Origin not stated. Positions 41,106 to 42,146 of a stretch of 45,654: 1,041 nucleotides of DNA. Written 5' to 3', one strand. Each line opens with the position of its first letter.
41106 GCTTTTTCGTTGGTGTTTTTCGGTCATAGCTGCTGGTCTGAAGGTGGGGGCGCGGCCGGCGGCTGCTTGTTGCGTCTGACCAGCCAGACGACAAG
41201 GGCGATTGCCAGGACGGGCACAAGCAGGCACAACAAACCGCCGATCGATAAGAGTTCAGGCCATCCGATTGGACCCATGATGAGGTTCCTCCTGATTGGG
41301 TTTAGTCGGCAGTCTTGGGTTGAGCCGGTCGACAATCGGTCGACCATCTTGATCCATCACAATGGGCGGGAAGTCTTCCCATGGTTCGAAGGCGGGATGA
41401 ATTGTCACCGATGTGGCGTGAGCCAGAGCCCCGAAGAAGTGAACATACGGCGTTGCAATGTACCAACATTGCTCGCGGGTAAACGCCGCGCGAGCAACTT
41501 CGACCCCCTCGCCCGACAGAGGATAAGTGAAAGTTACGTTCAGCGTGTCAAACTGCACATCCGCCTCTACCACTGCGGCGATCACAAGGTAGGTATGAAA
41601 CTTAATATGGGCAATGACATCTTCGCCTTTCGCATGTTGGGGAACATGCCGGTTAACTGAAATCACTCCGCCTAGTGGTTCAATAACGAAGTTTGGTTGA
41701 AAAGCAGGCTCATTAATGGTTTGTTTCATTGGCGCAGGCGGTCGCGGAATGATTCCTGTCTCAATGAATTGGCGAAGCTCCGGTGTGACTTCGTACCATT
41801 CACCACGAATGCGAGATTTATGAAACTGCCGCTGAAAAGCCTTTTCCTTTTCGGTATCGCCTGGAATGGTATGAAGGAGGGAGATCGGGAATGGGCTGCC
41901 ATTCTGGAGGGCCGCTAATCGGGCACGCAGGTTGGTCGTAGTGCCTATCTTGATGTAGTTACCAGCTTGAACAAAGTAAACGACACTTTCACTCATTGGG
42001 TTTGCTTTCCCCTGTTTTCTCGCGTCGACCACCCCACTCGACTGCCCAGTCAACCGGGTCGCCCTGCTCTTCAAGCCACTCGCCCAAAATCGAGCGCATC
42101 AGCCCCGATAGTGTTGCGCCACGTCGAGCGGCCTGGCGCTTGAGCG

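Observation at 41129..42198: RHH / T5orf172 (GIY-YIG-fold) / 49-aa membrane peptide: tightly overlapped three-gene operon at the immunity position, candidate novel toxin-antitoxin or abortive-infection module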

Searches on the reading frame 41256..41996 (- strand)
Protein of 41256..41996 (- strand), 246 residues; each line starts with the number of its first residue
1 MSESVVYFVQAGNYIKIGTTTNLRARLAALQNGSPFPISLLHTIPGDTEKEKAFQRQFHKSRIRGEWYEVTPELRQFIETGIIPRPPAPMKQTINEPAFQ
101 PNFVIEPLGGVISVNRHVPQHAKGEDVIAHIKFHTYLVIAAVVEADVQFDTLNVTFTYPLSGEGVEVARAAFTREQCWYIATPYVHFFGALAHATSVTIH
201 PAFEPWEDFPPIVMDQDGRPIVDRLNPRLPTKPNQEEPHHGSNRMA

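Call 6: search_protein_families(library=pfam, proteins=[window:41256-41996:-], max_evalue=1)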
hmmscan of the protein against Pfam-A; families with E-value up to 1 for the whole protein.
window:41256-41996:- (246 aa): 2 families
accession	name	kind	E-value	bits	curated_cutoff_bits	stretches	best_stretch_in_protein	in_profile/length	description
PF13455.12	MUG113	-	2e-11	44.7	22.3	1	16-73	2-64/73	Meiotically up-regulated gene 113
PF10544.15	T5orf172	-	5.4e-07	30.5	20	1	11-73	11-91/101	T5orf172 domain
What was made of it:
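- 41256..41996 (-): 246-aa protein. It has an N-terminal MUG113/T5orf172 (GIY-YIG-type) domain (residues 1-80, 41757-41996), a Pro-rich linker (about residues 83-105), and an acidic orphan C-terminal domain (about residues 106-225). Pfam (call 6).
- On GIY-YIG superfamily, MUG113/T5orf172 branch: T5orf172 30.5 bits (cut-off 20) (call 6).
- Checked: Pfam MUG113 2e-11 and T5orf172 5.4e-7, both above gathering, on residues 11-73 (call 6).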

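Call 7: search_protein_families(library=phrogs, proteins=[window:41256-41996:-], max_evalue=1)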
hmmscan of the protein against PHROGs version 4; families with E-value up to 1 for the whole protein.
window:41256-41996:- (246 aa): 6 families
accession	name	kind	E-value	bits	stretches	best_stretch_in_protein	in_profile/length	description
phrog_8130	-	unknown function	1.3e-15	58.3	1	4-85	180-266/434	-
phrog_8604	-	unknown function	2.9e-14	54.2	1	2-80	123-196/200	-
phrog_4284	-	unknown function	3.2e-09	37.8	1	5-71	86-154/171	-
phrog_5032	-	unknown function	2.4e-05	25.1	1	6-79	80-158/178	-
phrog_33921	-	unknown function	0.00012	23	1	5-71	72-135/160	-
phrog_15085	-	unknown function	0.041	15.3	1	9-74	12-86/103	-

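Call 12: search_protein_families(library=padloc, proteins=[window:41256-41996:-], max_evalue=0.1)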
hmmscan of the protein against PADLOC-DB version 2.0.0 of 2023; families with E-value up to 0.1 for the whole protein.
window:41256-41996:- (246 aa): 2 families
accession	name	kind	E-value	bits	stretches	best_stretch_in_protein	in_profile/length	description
PDLC05041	PDC-S57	-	9.8e-05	20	1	13-73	18-84/212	-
PDLC05043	PDC-S57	-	0.037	11.6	1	13-41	17-47/221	-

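Call 13: find_homologous_proteins(query=window:41256-41996:-)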
Query window:41256-41996:- (246 aa): 3 proteins with E <= 0.001 among 959 candidates.
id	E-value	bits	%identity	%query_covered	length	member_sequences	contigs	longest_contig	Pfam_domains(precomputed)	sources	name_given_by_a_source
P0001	2.5e-165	566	100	100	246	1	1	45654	PF10544.16,PF13455.13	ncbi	-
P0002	9.6e-98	345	69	90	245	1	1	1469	PF10544.16,PF13455.13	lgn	-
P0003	1.8e-7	49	40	30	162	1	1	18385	PF10544.16,PF13455.13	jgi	jgi:hypothetical protein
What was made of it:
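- Tried and rejected: the 5.8-billion-protein word-indexed search (call 13);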

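Call 15: find_encoding_contigs(protein=P0002, flank=5000)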
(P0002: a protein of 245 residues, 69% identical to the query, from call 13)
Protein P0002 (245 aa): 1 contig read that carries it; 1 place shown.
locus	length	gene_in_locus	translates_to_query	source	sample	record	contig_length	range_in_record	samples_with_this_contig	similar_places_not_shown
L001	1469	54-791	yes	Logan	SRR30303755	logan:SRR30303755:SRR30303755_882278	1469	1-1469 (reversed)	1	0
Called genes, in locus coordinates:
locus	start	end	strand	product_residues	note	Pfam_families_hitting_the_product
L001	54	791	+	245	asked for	PF10544:T5orf172 (weak), PF13455:MUG113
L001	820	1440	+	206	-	-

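Call 24: find_encoding_contigs(protein=P0001, flank=1000, max_places=3)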
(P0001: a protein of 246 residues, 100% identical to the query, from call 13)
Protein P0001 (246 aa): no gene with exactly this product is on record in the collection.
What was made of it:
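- Tried and rejected: The exact window T5orf172 protein is not indexed for contig look-up (call 24).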

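Call 26: predict_structure(protein=window:41259-41996:-)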
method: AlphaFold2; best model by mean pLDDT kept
length: 246 residues; sequences in the alignment: 1
mean_pLDDT: 43.8   pTM: 0.37
mean pLDDT of the five models: 43.8, 40.5, 40.4, 38.0, 29.8
residues with pLDDT >= 90: 0; 70-90: 15; 50-70: 69; < 50: 162
segments of 3 or more residues with pLDDT < 50: 1-16, 20-46, 55-108, 183-241
pLDDT, mean of each block of 10 residues (from residue 1): 44 43 37 29 46 45 30 40 29 24 36 63 58 64 66 68 62 69 43 28 25 35 31 34 45
secondary structure, 60 per line:
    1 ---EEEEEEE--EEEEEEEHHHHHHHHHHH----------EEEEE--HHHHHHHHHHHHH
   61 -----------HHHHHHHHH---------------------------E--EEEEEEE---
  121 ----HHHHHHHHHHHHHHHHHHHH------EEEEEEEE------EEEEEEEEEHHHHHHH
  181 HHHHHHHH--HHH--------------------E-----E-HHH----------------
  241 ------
elements in order: E4-10 E13-19 H20-30 E41-45 H48-60 H72-80 E111-117 H125-144 E151-158 E165-173 H174-188
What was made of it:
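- Tried and rejected: The single-sequence AF2 model was poor (pLDDT 44, call 26).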

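Call 41: search_solved_structures(query=window:41259-41996:-, max_evalue=10, show_alignments=3)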
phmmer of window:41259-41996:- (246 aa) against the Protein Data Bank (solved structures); distinct sequences matched with E-value up to 10: 0.
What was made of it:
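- Tried and rejected: PDB sequences (call 41).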

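Call 44: search_protein_families(library=ncbifam, proteins=[window:41256-41996:-], max_evalue=0.01)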
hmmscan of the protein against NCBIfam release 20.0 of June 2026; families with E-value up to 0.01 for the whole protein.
window:41256-41996:- (246 aa): 0 families

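Call 50: search_protein_families(library=pfam, proteins=[L001:820-1440:+], max_evalue=0.01)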
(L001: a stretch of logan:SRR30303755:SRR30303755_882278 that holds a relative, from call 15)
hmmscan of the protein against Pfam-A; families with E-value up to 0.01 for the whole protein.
L001:820-1440:+ (206 aa): 0 families

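Call 51: search_protein_families(library=padloc, proteins=[L001:820-1440:+], max_evalue=0.01)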
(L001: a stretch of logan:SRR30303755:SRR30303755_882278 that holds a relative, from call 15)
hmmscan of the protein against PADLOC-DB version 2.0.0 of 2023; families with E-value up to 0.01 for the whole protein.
L001:820-1440:+ (206 aa): 1 family
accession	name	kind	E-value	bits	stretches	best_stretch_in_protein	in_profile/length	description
PDLC04061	PD-T4-6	-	0.0081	13.7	0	36-85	380-481/510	-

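Call 58: find_related_loci(query=window:41259-41996:-, collection=viral_contigs, flank=5000)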
Query window:41259-41996:- (246 aa) in viral_contigs; peptide patterns used: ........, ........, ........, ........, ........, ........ (x = any residue, [..] = any of these).
3 stretches matched a pattern, but none encodes a relative of the query by tblastn (E <= 1e-3).
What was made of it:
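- Tried and rejected: IMG/VR (call 58);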

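Call 64: find_related_loci(query=A5, collection=genome_contigs, flank=4000)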
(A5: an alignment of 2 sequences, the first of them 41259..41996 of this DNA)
Query A5 (246 aa) in genome_contigs; peptide patterns used: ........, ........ (x = any residue, [..] = any of these).
101 stretches matched a pattern; 20 encode a relative of the query (tblastn E <= 1e-3); 20 distinct loci.
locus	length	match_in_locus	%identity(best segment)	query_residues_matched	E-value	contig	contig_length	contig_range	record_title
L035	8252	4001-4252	42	4-79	6e-13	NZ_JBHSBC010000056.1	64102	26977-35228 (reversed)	Streptosporangium jomthongense strain TBRC 7912 GCM70011559_8, whole genome shotgun sequence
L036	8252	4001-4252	42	4-79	9e-13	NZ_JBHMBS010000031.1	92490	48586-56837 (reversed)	Streptosporangium vulgare strain JCM 3028 spades_K_25_97_31, whole genome shotgun sequence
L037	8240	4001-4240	38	2-79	5e-11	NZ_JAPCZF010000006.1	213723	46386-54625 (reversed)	Novosphingobium sp. JCM 18896 strain ALB-2 contig6, whole genome shotgun sequence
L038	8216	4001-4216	40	4-78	6e-11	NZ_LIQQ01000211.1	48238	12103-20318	Streptomyces graminilatus strain NRRL B-59124 B59124_contig_211, whole genome shotgun sequence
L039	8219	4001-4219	38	4-80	2e-10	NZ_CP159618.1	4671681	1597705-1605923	Plantibacter sp. RU18 chromosome, complete genome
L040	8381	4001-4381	28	4-102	2e-10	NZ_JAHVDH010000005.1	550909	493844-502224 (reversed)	Plantibacter flavus strain SA100 Indigo36_contig_5, whole genome shotgun sequence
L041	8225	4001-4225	43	4-78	1e-9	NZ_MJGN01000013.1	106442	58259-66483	Curtobacterium sp. MCBA15_008 MCBA15_008_contig_20, whole genome shotgun sequence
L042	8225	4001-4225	41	4-78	7e-9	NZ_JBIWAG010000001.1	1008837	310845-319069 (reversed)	Curtobacterium sp. NPDC098951 NPDC098951_367_D1.ctg-0001, whole genome shotgun sequence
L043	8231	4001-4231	41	4-80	9e-9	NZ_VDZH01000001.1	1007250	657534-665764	Curtobacterium pusillum strain DE0370 NODE_1_length_1007250_cov_41.708530, whole genome shotgun sequence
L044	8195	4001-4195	44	5-74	2e-8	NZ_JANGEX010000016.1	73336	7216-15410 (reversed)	Microbacterium sp. LRZ72 contig16, whole genome shotgun sequence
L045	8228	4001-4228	41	4-79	2e-8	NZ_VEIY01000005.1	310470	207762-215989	Curtobacterium pusillum strain DE0005 NODE_5_length_310470_cov_10.609021, whole genome shotgun sequence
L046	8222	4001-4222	42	5-78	2e-8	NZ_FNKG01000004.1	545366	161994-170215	Curtobacterium sp. UNCCL20, whole genome shotgun sequence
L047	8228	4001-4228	42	5-80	1e-8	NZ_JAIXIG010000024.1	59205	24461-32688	Curtobacterium oceanosedimentum strain PL-347 NODE_24_length_59205_cov_29.017824, whole genome shotgun sequence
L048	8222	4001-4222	41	5-78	3e-8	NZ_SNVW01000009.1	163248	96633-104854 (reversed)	Curtobacterium flaccumfaciens strain JUb65 Ga0304815_109, whole genome shotgun sequence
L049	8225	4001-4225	40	5-79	5e-8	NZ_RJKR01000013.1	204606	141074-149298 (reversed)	Curtobacterium sp. PhB115 Ga0304856_109, whole genome shotgun sequence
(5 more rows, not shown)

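Call 67: predict_structure(alignment_id=A4)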
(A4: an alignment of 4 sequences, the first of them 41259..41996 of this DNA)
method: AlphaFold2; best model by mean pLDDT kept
length: 246 residues; sequences in the alignment: 4
mean_pLDDT: 53.1   pTM: 0.39
mean pLDDT of the five models: 53.1, 52.1, 47.7, 46.8, 46.5
residues with pLDDT >= 90: 10; 70-90: 58; 50-70: 35; < 50: 143
segments of 3 or more residues with pLDDT < 50: 82-111, 119-125, 127-130, 144-151, 158-246
pLDDT, mean of each block of 10 residues (from residue 1): 77 89 73 73 84 84 85 81 30 26 39 49 42 53 48 49 41 39 37 38 38 45 40 29 29
secondary structure, 60 per line:
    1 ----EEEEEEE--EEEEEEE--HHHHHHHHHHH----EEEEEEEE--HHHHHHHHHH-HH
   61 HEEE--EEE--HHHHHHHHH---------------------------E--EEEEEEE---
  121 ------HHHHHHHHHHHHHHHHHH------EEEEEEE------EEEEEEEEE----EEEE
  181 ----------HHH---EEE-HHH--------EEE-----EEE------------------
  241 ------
elements in order: E5-11 E14-20 H23-33 E38-45 H48-57 E62-64 E67-69 H72-80 E111-117 H127-144 E151-157 E164-172 E177-180 E197-199 E212-214 E220-222
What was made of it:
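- On GIY-YIG superfamily, MUG113/T5orf172 branch: AF2 N-domain pLDDT 73-89 (call 67).
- The CTD could not be modelled, with pLDDT below 50 (calls 26, 67).
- Tried and rejected: A 4-sequence alignment rescued only the N-domain (call 67).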

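Call 70: fold_search(model_id=the predicted structure, library=pdb)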
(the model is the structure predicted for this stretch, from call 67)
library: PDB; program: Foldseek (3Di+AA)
matches with E <= 10: 459; with E <= 0.001: 0
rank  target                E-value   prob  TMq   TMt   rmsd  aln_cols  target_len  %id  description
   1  7eww_A                1.5e-01  0.35  0.13  0.17   5.2        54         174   13  Crystal structure of Ebinur Lake virus cap snatching endonuclease (N52A mutant) (released 2022-01-26)
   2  2xi5_A                2.7e-01  0.11  0.16  0.19  17.8       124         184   16  N-terminal endonuclease domain of La Crosse virus L-protein (released 2010-10-06)
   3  9ku2                  3.0e-01  0.25  0.17  0.19   5.9        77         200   10  Structure of taterapox core protease central domain (released 2025-03-12)
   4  7ex6_D                3.0e-01  0.15  0.17  0.22  18.1       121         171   13  Crystal structure of Ebinur Lake virus cap snatching endonuclease in complex with inhibitor 11 (released 2022-02-16)
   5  7ewz_B                3.2e-01  0.28  0.14  0.17   5.1        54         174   13  Crystal structure of Ebinur Lake virus cap snatching endonuclease (D92A mutant) (released 2022-01-26)
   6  8asg_A                3.9e-01  0.06  0.15  0.03  21.9       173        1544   15  Structure of the SFTSV L protein bound in a resting state [RESTING] (released 2023-01-18)
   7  9lik_B                4.2e-01  0.21  0.17  0.11   6.2        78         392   10  Crystal structure of the C-tagged I7L protease from monkeypox virus (released 2025-04-16)
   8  7eww_B                4.2e-01  0.12  0.16  0.20  18.8       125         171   11  Crystal structure of Ebinur Lake virus cap snatching endonuclease (N52A mutant) (released 2022-01-26)
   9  7orm_A                4.4e-01  0.12  0.17  0.03  17.9       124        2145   14  La Crosse virus polymerase at transcription early-elongation stage (released 2022-02-16)
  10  6qvv_A                5.0e-01  0.08  0.16  0.19  20.6       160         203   16  Structure and function of phenuiviridae cap snatching endonucleases (released 2019-09-25)
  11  7ex0_B                5.4e-01  0.20  0.13  0.17   5.2        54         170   13  Crystal structure of Ebinur Lake virus cap snatching endonuclease (K108A mutant) (released 2022-01-26)
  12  7ewx_A                5.7e-01  0.21  0.14  0.18   5.0        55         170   11  Crystal structure of Ebinur Lake virus cap snatching endonuclease (P78A mutant) (released 2022-01-26)
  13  7ex0_A                5.7e-01  0.20  0.14  0.17   5.0        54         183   13  Crystal structure of Ebinur Lake virus cap snatching endonuclease (K108A mutant) (released 2022-01-26)
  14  8j2f_A                5.7e-01  0.15  0.14  0.10   4.9        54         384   13  Human neutral shpingomyelinase (released 2023-12-06)
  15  7ewz_A                6.5e-01  0.18  0.13  0.17   5.2        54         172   13  Crystal structure of Ebinur Lake virus cap snatching endonuclease (D92A mutant) (released 2022-01-26)
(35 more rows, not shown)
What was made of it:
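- Tried and rejected: Foldseek against PDB gave nothing significant (call 70).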

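Call 71: fold_search(model_id=the predicted structure, library=viral)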
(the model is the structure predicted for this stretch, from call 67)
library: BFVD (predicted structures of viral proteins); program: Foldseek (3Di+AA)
matches with E <= 10: 797; with E <= 0.001: 116
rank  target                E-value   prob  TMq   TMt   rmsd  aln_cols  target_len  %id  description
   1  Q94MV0                6.8e-08  1.00  0.31  0.20  23.3       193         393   20  p19 [Myxococcus phage Mx8]
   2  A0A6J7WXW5            9.3e-08  1.00  0.32  0.41   0.8        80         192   31  Meiotically up-regulated gene 113 [uncultured Caudovirales phage]
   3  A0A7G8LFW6            1.7e-07  1.00  0.28  0.82   1.2        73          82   32  G-I-Y Y-I-G endonuclease [Mycobacterium phage Heath]
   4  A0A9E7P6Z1            1.8e-07  1.00  0.30  0.36   2.8        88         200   34  (no name in the UniProt tables at hand)
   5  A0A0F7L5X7            2.3e-07  1.00  0.31  0.44   1.0        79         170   35  GIY-YIG nuclease family protein [uncultured marine virus]
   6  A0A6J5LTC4            2.3e-07  1.00  0.30  0.49  16.2       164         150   22  Bacteriophage T5, Orf172 DNA-binding [uncultured Caudovirales phage]
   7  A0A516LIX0            4.0e-07  1.00  0.31  0.49   1.2        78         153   32  (no name in the UniProt tables at hand)
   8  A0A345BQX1            4.3e-07  1.00  0.31  0.51   2.0        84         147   32  (no name in the UniProt tables at hand)
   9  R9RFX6                5.2e-07  1.00  0.30  0.38   2.3        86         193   32  (no name in the UniProt tables at hand)
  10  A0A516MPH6            5.2e-07  1.00  0.31  0.41  12.6       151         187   20  (no name in the UniProt tables at hand)
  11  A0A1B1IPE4            6.7e-07  1.00  0.30  0.34   7.1       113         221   29  (no name in the UniProt tables at hand)
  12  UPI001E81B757         8.1e-07  1.00  0.30  0.55   1.4        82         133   29  (no name look-up for this kind of identifier)
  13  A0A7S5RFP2            9.2e-07  1.00  0.30  0.40   1.6        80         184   31  (no name in the UniProt tables at hand)
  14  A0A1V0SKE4            9.2e-07  1.00  0.29  0.39  16.1       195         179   17  Bacteriophage T5 Orf172 DNA-binding domain-containing protein [Klosneuvirus KNV1]
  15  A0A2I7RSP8            2.1e-06  1.00  0.29  0.50   3.1        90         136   26  (no name in the UniProt tables at hand)
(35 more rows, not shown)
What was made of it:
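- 41256..41996 (-): AF2 N-domain pLDDT 73-89, with 116 BFVD matches (calls 67, 71).
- On GIY-YIG superfamily, MUG113/T5orf172 branch: 116 BFVD matches at E<=1e-3, with rmsd 0.8-2 A over ~80 residues to MUG113/GIY-YIG/T5orf172 models (call 71).
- N-domain model matches 116 viral MUG113/GIY-YIG models (calls 67, 71).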
